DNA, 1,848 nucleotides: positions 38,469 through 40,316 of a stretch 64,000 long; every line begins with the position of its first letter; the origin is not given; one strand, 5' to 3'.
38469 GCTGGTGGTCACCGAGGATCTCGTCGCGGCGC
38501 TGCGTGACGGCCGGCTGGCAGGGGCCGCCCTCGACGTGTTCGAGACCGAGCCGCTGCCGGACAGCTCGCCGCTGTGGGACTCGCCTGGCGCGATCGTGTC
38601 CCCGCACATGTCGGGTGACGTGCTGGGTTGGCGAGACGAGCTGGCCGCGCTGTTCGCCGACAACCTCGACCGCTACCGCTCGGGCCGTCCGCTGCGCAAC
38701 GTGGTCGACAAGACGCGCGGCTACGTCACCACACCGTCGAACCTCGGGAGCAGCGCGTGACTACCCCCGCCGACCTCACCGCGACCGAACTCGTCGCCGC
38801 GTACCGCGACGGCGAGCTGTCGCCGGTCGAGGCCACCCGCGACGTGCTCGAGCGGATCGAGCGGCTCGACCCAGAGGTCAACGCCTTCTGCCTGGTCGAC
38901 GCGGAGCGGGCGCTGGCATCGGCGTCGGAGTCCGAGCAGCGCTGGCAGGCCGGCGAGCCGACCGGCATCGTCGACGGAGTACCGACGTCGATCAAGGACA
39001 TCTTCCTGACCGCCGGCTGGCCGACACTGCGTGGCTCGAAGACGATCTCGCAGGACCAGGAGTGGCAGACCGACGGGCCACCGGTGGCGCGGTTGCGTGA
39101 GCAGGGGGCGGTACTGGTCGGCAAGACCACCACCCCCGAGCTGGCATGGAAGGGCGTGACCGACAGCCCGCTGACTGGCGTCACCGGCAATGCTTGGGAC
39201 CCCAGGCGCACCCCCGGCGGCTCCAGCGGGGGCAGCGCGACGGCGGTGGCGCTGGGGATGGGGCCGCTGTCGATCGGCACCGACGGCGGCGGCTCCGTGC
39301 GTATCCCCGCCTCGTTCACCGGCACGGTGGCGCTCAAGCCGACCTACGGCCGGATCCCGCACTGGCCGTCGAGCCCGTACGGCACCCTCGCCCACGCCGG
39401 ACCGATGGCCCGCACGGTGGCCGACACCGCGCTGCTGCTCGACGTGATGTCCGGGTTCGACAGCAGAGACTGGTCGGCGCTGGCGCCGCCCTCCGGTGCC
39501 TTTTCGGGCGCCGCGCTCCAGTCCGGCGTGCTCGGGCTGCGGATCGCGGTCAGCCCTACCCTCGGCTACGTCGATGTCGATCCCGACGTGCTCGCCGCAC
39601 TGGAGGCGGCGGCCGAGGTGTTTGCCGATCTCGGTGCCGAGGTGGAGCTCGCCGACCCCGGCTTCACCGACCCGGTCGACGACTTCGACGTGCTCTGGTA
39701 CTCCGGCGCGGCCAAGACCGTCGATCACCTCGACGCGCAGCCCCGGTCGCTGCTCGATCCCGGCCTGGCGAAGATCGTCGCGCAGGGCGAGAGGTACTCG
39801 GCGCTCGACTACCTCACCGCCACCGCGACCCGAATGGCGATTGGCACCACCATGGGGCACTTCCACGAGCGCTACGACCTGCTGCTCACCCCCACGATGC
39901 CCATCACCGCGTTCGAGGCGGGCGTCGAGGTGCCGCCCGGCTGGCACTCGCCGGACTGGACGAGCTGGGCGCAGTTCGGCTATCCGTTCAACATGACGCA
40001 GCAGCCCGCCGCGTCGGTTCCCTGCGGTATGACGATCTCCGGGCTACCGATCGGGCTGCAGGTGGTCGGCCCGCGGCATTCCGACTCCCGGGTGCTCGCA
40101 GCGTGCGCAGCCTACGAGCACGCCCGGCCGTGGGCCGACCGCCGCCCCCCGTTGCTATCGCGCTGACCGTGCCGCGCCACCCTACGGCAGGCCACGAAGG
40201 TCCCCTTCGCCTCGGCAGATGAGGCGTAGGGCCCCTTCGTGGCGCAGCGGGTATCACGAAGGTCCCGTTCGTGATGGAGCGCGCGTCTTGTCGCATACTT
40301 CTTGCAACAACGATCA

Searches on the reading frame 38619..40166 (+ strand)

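Call 76: search_protein_families(library=pfam, proteins=[window:38619-40166:+], max_evalue=0.00001)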
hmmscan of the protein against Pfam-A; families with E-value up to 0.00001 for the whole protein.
window:38619-40166:+ (515 aa): 1 family
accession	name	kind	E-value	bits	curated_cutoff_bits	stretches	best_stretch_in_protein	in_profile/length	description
PF01425.27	Amidase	-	9.5e-98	328.6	27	1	71-493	1-445/445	Amidase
